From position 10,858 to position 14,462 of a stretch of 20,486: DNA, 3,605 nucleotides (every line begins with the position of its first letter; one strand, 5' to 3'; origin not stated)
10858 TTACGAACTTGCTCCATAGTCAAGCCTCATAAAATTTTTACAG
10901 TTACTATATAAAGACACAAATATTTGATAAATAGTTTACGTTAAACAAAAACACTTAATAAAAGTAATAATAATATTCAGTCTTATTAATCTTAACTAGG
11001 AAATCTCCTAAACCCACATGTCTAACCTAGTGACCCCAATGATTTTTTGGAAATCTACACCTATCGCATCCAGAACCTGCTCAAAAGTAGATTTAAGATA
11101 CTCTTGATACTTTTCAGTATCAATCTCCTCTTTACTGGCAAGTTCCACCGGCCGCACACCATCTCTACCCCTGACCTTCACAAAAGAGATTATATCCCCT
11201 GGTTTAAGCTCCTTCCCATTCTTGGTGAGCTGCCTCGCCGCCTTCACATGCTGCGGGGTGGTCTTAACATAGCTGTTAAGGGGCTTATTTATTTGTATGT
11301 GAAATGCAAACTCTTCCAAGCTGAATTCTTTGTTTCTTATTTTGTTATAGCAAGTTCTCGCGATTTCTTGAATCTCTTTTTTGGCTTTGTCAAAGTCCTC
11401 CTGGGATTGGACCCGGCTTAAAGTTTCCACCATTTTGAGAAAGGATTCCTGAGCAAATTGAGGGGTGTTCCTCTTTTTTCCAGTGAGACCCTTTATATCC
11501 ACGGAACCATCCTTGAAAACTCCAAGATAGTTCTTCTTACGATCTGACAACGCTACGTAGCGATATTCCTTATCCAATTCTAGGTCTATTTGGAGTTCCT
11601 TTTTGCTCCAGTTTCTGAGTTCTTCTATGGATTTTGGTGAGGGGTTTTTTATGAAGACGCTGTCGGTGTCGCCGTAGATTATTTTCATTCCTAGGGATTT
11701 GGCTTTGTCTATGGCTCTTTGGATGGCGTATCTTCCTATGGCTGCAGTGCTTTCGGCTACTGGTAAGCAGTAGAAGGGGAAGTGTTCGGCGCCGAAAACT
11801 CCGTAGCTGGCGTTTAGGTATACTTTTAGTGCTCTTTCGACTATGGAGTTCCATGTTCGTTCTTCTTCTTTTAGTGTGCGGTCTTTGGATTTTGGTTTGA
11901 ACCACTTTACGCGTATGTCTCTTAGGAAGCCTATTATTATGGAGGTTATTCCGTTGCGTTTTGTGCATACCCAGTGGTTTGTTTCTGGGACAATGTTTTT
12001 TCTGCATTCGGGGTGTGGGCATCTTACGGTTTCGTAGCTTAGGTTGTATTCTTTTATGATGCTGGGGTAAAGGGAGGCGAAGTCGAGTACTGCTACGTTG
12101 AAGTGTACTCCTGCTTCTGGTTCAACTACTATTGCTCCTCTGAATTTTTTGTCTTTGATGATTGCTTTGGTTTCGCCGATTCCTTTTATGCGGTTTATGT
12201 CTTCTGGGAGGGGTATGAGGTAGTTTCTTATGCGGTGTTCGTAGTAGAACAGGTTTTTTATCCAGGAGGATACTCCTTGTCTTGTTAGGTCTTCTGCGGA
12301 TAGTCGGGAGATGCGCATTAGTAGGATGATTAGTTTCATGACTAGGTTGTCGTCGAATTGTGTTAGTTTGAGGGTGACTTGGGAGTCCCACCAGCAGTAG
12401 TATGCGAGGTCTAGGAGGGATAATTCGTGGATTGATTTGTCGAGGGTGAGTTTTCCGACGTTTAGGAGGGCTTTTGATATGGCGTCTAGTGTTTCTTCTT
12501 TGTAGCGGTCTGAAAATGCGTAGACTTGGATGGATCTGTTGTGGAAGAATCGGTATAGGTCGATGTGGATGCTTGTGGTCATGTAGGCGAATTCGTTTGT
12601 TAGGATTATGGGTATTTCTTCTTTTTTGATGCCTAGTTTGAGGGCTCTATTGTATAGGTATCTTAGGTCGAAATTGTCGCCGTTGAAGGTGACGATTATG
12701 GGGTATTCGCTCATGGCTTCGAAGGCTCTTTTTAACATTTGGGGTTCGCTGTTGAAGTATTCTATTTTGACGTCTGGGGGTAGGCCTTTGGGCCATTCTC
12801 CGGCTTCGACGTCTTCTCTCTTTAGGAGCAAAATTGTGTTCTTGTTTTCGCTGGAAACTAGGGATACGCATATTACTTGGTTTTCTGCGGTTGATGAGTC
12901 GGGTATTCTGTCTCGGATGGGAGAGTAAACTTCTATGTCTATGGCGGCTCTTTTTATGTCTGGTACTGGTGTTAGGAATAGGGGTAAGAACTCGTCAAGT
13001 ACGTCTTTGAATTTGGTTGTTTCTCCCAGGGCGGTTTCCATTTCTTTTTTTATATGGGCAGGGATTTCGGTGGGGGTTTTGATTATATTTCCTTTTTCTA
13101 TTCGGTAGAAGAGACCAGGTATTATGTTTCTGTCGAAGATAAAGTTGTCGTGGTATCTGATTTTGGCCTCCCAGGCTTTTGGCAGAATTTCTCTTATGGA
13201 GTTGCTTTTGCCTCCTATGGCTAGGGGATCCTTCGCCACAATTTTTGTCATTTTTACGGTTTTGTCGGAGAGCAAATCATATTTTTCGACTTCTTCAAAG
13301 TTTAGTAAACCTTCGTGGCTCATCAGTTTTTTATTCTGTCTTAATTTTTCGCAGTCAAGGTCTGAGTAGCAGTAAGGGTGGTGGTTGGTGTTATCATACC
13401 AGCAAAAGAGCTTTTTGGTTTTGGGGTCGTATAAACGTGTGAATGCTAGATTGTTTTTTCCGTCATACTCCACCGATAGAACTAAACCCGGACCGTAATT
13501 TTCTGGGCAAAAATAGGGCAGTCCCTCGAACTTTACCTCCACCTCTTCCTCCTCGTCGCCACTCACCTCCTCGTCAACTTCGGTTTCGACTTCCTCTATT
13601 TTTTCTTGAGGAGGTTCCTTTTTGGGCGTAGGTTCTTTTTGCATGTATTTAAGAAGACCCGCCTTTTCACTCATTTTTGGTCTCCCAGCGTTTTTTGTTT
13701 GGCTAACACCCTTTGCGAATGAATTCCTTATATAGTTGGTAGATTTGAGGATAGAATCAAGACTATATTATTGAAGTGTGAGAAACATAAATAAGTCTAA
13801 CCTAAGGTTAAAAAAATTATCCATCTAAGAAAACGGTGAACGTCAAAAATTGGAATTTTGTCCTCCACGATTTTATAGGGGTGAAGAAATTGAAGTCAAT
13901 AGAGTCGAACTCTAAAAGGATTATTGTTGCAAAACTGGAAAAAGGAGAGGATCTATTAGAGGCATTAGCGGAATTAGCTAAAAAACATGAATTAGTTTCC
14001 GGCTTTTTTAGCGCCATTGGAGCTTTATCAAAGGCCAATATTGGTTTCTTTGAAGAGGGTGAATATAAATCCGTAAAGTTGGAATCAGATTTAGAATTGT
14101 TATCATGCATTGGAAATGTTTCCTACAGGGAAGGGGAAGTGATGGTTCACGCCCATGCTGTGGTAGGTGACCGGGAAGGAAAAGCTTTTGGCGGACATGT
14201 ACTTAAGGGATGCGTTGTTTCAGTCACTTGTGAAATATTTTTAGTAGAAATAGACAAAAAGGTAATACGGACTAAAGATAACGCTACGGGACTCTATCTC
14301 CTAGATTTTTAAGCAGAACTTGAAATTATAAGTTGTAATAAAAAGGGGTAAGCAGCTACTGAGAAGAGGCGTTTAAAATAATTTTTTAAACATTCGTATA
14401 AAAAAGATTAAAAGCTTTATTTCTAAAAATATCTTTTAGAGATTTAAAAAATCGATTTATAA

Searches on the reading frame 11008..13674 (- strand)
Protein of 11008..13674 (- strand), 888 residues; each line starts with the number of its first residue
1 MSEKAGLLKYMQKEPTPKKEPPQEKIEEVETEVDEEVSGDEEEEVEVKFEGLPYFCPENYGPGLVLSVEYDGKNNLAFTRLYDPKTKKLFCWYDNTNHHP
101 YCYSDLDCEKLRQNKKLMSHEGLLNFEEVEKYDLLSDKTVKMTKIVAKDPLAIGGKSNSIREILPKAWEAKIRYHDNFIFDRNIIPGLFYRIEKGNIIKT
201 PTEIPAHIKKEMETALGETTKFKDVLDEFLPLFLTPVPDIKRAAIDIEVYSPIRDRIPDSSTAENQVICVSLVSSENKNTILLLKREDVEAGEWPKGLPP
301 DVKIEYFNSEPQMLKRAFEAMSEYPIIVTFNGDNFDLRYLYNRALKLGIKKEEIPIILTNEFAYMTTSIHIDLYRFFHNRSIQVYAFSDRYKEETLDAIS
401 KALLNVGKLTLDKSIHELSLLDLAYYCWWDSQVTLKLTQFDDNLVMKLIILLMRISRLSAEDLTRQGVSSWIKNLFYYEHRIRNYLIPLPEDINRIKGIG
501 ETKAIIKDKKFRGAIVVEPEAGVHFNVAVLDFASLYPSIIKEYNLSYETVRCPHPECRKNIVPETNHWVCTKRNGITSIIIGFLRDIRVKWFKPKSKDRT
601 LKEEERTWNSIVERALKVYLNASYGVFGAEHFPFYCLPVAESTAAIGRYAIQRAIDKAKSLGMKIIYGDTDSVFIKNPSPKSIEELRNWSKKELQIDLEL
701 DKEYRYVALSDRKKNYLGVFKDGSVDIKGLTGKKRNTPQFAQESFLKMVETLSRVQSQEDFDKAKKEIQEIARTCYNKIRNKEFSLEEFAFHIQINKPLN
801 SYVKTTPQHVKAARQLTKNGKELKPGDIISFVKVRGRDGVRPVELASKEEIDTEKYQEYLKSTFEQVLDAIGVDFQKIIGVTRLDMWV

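Call 74: search_protein_families(library=pfam, proteins=[window:11008-13674:-], max_evalue=0.001)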
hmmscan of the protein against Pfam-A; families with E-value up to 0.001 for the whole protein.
window:11008-13674:- (888 aa): 4 families
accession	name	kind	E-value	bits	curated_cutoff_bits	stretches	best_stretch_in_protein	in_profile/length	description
PF00136.26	DNA_pol_B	-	2.8e-49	168.6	23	1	506-856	38-430/453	DNA polymerase family B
PF03104.25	DNA_pol_B_exo1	-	4.3e-24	85.7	23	1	167-380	3-231/242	DNA polymerase family B, exonuclease domain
PF10108.15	DNA_pol_B_exo2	-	1e-05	25.8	24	1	309-352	36-80/213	Predicted 3'-5' exonuclease related to the exonuclease domain of PolB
PF13482.12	RNase_H_2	-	3.6e-05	24.2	22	1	307-382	41-101/165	RNase_H superfamily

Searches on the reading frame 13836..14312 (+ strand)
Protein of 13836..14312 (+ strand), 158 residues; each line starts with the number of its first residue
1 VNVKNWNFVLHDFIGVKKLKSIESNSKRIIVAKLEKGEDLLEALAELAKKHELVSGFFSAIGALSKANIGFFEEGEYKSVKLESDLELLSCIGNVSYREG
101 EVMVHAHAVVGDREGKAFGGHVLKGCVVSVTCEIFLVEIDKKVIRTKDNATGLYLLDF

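Call 74: search_protein_families(library=pfam, proteins=[window:13836-14312:+], max_evalue=0.001)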
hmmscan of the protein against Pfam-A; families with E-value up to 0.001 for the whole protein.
window:13836-14312:+ (158 aa): 1 family
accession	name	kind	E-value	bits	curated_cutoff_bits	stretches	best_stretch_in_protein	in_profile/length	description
PF03479.20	PCC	-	6.4e-32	110.7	25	1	28-140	1-116/117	Plants and Prokaryotes Conserved (PCC) domain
